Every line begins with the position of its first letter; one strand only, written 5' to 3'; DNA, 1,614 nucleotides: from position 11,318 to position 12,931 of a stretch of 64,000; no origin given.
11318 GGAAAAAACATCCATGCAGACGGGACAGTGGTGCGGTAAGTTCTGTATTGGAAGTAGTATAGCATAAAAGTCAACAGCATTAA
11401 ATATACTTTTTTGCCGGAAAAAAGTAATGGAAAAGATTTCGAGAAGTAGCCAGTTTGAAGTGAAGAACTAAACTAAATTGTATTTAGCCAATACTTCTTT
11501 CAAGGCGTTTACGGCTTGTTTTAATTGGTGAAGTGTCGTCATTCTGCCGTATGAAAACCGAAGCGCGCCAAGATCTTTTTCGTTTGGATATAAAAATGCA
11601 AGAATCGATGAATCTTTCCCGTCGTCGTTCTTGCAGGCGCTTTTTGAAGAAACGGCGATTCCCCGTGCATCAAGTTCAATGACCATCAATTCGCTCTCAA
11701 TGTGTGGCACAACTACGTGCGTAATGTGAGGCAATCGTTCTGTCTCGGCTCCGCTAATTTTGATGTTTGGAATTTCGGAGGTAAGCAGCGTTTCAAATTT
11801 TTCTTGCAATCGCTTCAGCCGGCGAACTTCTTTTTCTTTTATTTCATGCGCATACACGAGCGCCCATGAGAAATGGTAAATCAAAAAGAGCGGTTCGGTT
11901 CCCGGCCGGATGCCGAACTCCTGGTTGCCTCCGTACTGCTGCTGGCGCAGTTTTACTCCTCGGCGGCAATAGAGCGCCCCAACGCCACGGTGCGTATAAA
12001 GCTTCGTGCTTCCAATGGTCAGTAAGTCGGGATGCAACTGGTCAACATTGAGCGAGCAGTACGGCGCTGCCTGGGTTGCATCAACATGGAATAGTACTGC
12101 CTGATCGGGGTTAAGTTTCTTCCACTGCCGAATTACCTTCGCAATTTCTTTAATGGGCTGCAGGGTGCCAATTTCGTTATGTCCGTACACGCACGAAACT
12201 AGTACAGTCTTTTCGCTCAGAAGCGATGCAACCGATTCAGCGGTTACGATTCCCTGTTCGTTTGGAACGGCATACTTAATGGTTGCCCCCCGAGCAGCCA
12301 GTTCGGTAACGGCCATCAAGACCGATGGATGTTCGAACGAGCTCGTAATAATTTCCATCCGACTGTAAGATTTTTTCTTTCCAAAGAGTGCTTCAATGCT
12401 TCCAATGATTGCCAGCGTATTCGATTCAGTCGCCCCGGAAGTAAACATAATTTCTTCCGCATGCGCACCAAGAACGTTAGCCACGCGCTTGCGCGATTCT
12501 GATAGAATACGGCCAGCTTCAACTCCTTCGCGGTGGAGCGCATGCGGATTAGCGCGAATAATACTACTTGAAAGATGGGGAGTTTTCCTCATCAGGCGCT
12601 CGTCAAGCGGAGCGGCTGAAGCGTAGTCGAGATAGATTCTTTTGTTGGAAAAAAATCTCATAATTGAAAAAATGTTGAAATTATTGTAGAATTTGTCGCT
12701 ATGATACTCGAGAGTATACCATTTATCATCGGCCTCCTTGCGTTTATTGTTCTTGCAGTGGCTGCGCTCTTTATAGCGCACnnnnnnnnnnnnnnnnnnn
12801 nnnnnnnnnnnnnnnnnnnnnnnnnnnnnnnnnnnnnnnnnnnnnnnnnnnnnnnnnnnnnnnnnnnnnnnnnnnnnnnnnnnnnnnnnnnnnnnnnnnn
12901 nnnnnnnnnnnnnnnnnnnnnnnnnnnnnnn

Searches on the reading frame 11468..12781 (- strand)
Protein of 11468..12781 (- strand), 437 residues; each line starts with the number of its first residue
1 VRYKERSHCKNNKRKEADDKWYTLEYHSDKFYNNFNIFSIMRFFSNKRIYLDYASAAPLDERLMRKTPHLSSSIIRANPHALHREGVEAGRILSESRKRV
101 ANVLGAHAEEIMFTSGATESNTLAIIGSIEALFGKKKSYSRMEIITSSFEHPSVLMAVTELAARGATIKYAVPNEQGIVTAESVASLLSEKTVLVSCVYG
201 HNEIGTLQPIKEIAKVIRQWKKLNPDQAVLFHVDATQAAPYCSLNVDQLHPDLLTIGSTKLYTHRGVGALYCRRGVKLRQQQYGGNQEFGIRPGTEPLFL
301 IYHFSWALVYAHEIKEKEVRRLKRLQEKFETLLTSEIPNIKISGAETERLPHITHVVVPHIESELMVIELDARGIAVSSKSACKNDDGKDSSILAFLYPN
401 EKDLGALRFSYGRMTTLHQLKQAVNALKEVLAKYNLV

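Call 13: search_protein_families(library=pfam, proteins=[window:11468-12781:-], max_evalue=0.001)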
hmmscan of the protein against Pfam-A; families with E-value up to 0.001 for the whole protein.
window:11468-12781:- (437 aa): 1 family
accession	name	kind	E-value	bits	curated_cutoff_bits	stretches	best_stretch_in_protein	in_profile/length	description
PF00266.25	Aminotran_5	-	4e-55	187.7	21.5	1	49-420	1-368/371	Aminotransferase class-V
